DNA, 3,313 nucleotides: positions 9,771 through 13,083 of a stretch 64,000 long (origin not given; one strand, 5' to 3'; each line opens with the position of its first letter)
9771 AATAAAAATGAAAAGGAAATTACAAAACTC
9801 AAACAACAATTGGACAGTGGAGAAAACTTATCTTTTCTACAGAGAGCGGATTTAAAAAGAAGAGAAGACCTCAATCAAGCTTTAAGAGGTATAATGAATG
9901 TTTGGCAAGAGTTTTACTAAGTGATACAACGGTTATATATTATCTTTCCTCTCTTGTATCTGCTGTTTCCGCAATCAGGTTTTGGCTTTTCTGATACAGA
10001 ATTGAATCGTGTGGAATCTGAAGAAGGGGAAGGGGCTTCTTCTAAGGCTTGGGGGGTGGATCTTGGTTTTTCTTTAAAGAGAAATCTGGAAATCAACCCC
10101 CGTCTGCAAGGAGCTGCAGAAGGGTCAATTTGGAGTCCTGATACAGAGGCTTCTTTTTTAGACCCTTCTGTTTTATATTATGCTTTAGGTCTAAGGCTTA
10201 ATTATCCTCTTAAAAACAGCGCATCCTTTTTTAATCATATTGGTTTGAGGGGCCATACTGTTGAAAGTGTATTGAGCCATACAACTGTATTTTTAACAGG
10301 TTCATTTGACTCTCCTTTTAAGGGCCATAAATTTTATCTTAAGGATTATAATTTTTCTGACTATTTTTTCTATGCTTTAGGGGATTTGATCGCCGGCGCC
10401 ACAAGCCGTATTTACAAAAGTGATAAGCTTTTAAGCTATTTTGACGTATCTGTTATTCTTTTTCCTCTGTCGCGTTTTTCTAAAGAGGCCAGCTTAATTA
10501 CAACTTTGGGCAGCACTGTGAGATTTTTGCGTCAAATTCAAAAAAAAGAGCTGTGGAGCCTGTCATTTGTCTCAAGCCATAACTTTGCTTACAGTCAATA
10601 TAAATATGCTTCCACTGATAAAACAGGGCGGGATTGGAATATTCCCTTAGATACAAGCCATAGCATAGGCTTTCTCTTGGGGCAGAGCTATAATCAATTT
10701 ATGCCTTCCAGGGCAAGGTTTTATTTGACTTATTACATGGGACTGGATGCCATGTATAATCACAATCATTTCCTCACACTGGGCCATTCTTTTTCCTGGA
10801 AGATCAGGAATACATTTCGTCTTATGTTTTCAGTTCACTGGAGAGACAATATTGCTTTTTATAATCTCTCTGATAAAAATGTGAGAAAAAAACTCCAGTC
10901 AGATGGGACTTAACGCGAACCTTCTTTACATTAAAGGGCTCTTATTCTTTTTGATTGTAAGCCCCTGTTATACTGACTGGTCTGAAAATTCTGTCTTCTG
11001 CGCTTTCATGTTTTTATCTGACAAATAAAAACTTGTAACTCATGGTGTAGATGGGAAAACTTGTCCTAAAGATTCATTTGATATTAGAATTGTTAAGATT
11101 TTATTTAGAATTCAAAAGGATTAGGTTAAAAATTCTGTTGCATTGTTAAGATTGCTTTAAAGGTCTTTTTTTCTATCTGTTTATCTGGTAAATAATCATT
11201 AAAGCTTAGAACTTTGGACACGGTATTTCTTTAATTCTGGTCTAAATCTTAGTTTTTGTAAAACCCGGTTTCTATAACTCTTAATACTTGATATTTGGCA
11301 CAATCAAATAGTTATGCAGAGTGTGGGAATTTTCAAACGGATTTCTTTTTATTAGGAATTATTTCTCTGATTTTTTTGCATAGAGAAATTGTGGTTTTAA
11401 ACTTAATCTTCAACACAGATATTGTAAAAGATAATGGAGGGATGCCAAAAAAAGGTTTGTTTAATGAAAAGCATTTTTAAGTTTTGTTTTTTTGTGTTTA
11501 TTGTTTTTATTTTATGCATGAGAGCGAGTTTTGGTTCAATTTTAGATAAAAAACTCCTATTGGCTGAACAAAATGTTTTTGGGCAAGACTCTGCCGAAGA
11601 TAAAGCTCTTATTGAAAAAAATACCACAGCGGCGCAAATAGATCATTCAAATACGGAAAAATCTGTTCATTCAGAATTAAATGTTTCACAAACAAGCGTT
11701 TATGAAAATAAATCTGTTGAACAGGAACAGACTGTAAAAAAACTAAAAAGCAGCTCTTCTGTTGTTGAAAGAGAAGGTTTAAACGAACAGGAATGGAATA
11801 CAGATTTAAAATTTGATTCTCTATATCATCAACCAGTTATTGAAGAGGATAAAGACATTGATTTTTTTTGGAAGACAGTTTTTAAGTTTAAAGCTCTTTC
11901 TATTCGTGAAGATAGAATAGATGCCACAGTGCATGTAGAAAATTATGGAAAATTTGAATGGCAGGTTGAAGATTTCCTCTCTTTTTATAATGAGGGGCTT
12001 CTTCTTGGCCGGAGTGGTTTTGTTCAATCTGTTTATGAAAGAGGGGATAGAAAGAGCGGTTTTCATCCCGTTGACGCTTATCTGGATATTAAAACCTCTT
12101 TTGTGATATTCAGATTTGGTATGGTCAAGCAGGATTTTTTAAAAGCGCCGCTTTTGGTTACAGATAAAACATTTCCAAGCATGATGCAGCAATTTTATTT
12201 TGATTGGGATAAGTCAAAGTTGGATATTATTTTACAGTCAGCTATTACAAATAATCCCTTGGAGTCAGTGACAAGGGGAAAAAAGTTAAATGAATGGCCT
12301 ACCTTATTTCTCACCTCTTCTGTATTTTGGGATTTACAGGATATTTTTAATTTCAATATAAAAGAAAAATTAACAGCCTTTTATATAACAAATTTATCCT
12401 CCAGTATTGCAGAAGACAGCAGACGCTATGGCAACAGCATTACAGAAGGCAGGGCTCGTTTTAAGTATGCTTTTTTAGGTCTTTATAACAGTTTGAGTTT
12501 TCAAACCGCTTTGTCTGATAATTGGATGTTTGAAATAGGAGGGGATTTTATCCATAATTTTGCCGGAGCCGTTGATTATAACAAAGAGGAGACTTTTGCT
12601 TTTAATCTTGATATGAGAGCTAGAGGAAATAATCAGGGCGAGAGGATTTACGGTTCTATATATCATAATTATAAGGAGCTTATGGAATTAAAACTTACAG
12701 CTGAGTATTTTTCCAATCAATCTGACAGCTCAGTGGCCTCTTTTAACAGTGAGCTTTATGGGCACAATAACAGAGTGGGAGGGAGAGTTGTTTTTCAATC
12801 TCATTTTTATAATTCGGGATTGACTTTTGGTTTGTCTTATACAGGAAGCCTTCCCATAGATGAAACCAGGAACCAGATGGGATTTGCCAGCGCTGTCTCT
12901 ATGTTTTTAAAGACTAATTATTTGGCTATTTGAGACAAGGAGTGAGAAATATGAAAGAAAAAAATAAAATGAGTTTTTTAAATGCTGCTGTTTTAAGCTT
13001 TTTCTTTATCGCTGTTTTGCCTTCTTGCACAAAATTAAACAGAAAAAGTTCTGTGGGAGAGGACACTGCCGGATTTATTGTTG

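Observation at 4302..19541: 15-kb accessory cluster of very large secreted proteins and lipoproteins between ldcA and the dehydrogenase gene: candidate undescribed cell-surface system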

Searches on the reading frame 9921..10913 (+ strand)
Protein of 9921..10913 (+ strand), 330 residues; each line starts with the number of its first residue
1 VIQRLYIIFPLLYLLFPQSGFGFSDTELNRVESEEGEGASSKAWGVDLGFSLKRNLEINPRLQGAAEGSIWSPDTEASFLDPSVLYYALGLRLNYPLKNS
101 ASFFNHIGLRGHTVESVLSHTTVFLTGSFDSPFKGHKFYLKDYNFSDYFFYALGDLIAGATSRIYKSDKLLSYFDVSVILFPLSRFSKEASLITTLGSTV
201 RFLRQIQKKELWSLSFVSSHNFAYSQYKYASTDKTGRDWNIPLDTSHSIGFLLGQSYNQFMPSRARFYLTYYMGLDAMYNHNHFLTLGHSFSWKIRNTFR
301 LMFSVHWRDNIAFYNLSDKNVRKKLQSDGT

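Call 4: search_protein_families(library=pfam, proteins=[window:9921-10913:+], max_evalue=0.1)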
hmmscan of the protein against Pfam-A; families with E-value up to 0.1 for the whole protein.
window:9921-10913:+ (330 aa): 0 families

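Call 5: search_protein_families(library=ncbifam, proteins=[window:9921-10913:+], max_evalue=0.1)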
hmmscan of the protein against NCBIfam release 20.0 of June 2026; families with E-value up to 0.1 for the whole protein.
window:9921-10913:+ (330 aa): 0 families

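Call 9: find_encoding_contigs(protein=window:9921-10913:+, flank=10000, max_places=6)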
Protein window:9921-10913:+ (330 aa): no gene with exactly this product is on record in the collection.

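Call 35: search_protein_representatives(protein=window:9921-10913:+)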
Query: 330 residues. Proteins with E-value up to 0.001 (for the whole library): 36; up to 1e-10: 31; up to 1e-30: 15. The best 36 are listed.
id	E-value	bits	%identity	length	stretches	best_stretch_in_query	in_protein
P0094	7.8e-212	719.1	100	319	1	12-330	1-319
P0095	1.5e-67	244.9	46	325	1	2-323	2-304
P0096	6.9e-61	223.1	43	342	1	5-323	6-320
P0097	9.5e-55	202.9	40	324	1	8-324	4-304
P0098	2.2e-52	195.1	39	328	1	12-321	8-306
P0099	5.2e-51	190.6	37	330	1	8-323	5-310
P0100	2.1e-48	182.0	37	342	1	5-324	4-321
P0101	7.5e-47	176.9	44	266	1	6-223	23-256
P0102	1.7e-45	172.5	33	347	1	4-322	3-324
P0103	1.7e-40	156.1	35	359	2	6-234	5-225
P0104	2.8e-40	155.3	37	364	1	5-315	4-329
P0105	5.7e-40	154.3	38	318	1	12-319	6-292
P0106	8.8e-39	150.4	34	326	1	12-317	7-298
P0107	4.6e-37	144.8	40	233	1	123-323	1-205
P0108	4.7e-32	128.3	32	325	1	5-321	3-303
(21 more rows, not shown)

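Call 53: search_solved_structures(query=A3, max_evalue=10)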
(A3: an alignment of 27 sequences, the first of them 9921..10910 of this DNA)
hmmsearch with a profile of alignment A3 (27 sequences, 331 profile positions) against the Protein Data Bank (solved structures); distinct sequences matched with E-value up to 10: 1.
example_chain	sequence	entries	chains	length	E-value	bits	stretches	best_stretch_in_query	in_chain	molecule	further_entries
9t5u_A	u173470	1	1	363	2.3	10.7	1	156-197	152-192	PsbA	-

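Call 54: search_protein_families(library=pfam, alignment_id=A3, max_evalue=1)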
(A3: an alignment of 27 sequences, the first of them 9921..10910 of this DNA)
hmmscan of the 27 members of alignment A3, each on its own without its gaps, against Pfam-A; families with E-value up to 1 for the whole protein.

A. member 1, window:9921-10910:+ (330 aa): 0 families

B. families by the number of members that match (of 27 scanned): 7 families
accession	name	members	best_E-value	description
PF17216.9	Rrp44_CSD1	1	0.044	Rrp44-like cold shock domain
PF23506.1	YqgH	1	0.055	YqgH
PF25777.1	Aurora-A_bind_TACC3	1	0.087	TACC3, Aurora-A binding region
PF02060.20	ISK_Channel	1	0.096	Slow voltage-gated potassium channel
PF05830.17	NodZ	1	0.1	Nodulation protein Z (NodZ)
PF22700.2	MVD-like_N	1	0.11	Diphosphomevalonate decarboxylase-like N-terminal domain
PF19848.4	DUF6323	1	0.15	Family of unknown function (DUF6323)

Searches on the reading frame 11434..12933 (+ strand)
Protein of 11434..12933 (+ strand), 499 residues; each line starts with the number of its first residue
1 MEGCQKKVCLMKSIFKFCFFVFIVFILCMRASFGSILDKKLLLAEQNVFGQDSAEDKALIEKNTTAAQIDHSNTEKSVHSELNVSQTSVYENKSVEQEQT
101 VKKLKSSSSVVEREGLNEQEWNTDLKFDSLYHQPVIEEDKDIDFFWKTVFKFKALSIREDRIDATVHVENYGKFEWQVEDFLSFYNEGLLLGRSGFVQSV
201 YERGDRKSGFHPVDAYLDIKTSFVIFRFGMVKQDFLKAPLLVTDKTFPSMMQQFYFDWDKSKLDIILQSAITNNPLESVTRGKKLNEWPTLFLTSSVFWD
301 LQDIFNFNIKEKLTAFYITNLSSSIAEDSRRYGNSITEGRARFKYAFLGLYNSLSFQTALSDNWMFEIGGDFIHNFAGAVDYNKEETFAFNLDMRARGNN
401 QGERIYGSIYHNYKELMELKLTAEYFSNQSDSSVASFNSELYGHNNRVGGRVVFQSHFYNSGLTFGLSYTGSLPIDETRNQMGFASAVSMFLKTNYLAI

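Call 4: search_protein_families(library=pfam, proteins=[window:11434-12933:+], max_evalue=0.1)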
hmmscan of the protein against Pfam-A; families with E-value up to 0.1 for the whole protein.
window:11434-12933:+ (499 aa): 0 families

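Call 5: search_protein_families(library=ncbifam, proteins=[window:11434-12933:+], max_evalue=0.1)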
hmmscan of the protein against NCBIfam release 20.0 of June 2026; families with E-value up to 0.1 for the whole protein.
window:11434-12933:+ (499 aa): 0 families

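Call 28: find_homologous_proteins(query=window:11464-12933:+)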
Query window:11464-12933:+ (489 aa): 23 proteins with E <= 0.001 among 6521 candidates.
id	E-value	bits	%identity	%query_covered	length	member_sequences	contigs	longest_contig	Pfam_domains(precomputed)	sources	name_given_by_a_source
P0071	0.0e+0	1096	100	100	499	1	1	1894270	-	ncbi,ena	-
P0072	1.5e-125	438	53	84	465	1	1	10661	-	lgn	-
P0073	1.2e-117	412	52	84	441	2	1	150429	-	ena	-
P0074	2.3e-116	408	50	85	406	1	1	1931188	-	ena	-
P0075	1.2e-111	392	49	91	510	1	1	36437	-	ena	-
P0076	2.5e-109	384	47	95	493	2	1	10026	-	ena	-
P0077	5.5e-104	367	48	83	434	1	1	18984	-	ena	-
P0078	1.5e-93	332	49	72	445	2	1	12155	-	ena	-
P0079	6.7e-90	320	45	74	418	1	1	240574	-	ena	-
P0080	7.6e-89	317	44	77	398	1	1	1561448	-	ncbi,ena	-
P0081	2.0e-85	306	42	76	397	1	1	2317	-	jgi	-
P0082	3.5e-81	292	40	92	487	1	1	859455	-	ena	-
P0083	1.3e-77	280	43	74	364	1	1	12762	-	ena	-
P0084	8.5e-75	271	40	81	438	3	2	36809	-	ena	-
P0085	3.3e-73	265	44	73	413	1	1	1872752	-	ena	-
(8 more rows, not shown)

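Call 37: predict_structure(alignment_id=A2)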
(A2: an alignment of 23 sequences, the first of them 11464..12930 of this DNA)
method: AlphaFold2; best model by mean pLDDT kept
length: 489 residues; sequences in the alignment: 23
mean_pLDDT: 67.9   pTM: 0.65
mean pLDDT of the five models: 67.9, 65.7, 65.6, 63.4, 62.2
residues with pLDDT >= 90: 90; 70-90: 172; 50-70: 91; < 50: 136
segments of 3 or more residues with pLDDT < 50: 25-127, 265-274, 372-387, 423-428
pLDDT, mean of each block of 10 residues (from residue 1): 78 82 48 38 35 34 32 26 28 24 27 26 43 88 81 85 87 88 71 70 88 90 65 71 90 88 54 53 83 90 82 63 64 69 92 94 77 47 51 91 91 86 50 75 93 92 81 85 84
secondary structure, 60 per line:
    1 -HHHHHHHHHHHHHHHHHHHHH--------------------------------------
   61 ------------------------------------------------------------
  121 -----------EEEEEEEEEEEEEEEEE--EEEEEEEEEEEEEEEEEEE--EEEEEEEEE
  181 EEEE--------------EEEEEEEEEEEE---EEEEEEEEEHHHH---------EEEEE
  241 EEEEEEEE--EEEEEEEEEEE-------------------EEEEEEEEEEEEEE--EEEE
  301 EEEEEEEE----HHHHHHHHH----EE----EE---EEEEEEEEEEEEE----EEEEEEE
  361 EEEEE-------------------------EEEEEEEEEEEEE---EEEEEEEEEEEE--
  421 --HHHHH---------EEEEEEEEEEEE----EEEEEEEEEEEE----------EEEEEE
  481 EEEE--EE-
elements in order: H2-22 E132-148 E151-169 E172-184 E199-210 E214-222 H223-226 E236-248 E251-261 E281-294 E297-308 H313-321 E337-349 E354-365 E391-403 E407-418 H423-427 E437-448 E453-464 E475-484
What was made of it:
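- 11464..12933 (+): Gene C: secreted 489-aa protein. A disordered, variable N-terminal linker is followed by a 16-stranded porin-like outer-membrane beta-barrel (residues 132-484). AF2 model in call 37 (barrel blocks mostly pLDDT 80-94).
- On Outer-membrane beta-barrel protein (C): The AF2 model has 16 strands over residues 132-484, with most barrel blocks at pLDDT 80-94 (call 37).
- On Slam / type XI secretion: C's N-terminus is disordered (call 37).
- C has 16 strands, as TpsB barrels do (call 37).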

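Call 43: fold_search(model_id=the predicted structure, library=pdb)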
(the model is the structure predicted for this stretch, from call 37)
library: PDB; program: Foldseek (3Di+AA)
matches with E <= 10: 956; with E <= 0.001: 291
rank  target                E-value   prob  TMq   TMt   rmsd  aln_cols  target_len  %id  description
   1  8byt_A                5.1e-12  1.00  0.43  0.63   6.7       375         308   11  Outer membrane attachment porin OmpM1 from Veillonella parvula, C3 symmetry (released 2023-11-08)
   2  8bym_A                6.7e-11  1.00  0.44  0.63   6.1       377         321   10  Outer membrane attachment porin OmpM1 from Veillonella parvula (released 2023-11-08)
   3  8bys_A                7.4e-11  1.00  0.45  0.65   6.3       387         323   10  Outer membrane attachment porin OmpM1 from Veillonella parvula, native (released 2023-11-08)
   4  5ldv                  7.8e-11  1.00  0.39  0.45   9.9       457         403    9  Crystal Structures of MOMP from Campylobacter jejuni (released 2016-10-26)
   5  8bys_B                9.7e-11  1.00  0.45  0.64   6.3       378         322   10  Outer membrane attachment porin OmpM1 from Veillonella parvula, native (released 2023-11-08)
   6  4azl_B                1.6e-10  1.00  0.44  0.49   8.9       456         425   10  In meso structure of alginate transporter, AlgE, from Pseudomoas aeruginosa, PAO1, crystal form 2. (released 2013-07-03)
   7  5ldt_A                1.6e-10  1.00  0.37  0.43  11.9       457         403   10  Crystal Structures of MOMP from Campylobacter jejuni (released 2016-10-26)
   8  4azl_A                2.0e-10  1.00  0.44  0.50   8.8       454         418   10  In meso structure of alginate transporter, AlgE, from Pseudomoas aeruginosa, PAO1, crystal form 2. (released 2013-07-03)
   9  5nxn_A                2.5e-10  1.00  0.44  0.59   7.2       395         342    9  Structure of a L5-deletion mutant of Providencia stuartii Omp-Pst1 (released 2018-02-21)
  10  5mdq_A                2.6e-10  1.00  0.43  0.57   7.0       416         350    8  Crystal structure of outer membrane expressed Chitoporin VhChip from Vibrio harveyi (released 2017-12-20)
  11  6rck_A                3.8e-10  1.00  0.44  0.59   6.8       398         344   10  Crystal structure of the OmpK36 GD insertion chimera from Klebsiella pneumonia (released 2019-09-11)
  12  4afk                  4.2e-10  1.00  0.43  0.48   8.5       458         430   10  In meso structure of alginate transporter, AlgE, from Pseudomonas aeruginosa, PAO1 (released 2013-02-06)
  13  5mdo_A                4.4e-10  1.00  0.44  0.60   6.3       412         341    9  Crystal structure of in vitro folded Chitoporin VhChip from Vibrio harveyi (crystal form I) (released 2017-12-20)
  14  3rbh_D                4.4e-10  1.00  0.39  0.46  15.3       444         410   10  Structure of alginate export protein AlgE from Pseudomonas aeruginosa (released 2011-07-27)
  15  7vtz                  4.7e-10  1.00  0.41  0.46  11.9       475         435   10  Chitoporin from Escherichia coli (released 2022-11-09)
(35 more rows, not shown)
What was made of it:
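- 11464..12933 (+): Foldseek PDB hits to OmpM1, MOMP, AlgE and OmpF at E of about 1e-9 to 5e-12 (call 43).
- On Outer-membrane beta-barrel protein (C): The best matches listed are mainly porins and AlgE-type channels (call 43).
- Closest known: Classical 16-18-stranded porins and AlgE-type channels. Same: The fold of C matches, with Foldseek E of about 1e-9 to 5e-12 and TM-scores normalised to the target of about 0.45-0.65 (call 43).
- Foldseek matches porins and AlgE at E of about 1e-9 to 5e-12 (calls 37, 43). C's best structural matches are general porins (call 43).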

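Call 80: search_solved_structures(query=A2, max_evalue=10)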
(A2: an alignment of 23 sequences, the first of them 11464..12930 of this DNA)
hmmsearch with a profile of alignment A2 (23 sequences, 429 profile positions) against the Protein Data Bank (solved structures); distinct sequences matched with E-value up to 10: 4.
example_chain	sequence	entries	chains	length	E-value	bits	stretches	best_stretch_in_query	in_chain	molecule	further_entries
6so5_C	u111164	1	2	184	0.02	17.1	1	53-133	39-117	Tail-anchored protein insertion receptor WRB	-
8cr2_C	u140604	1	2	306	0.054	15.6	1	53-133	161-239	Guided entry of tail-anchored proteins factor CAMLG,Guided entry of tail-anchored proteins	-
8cr1_C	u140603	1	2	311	0.055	15.6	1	53-133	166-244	Guided entry of tail-anchored proteins factor CAMLG,Guided entry of tail-anchored proteins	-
1y14_A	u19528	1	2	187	1.7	10.7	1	17-109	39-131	DNA-directed RNA polymerase II 32 kDa polypeptide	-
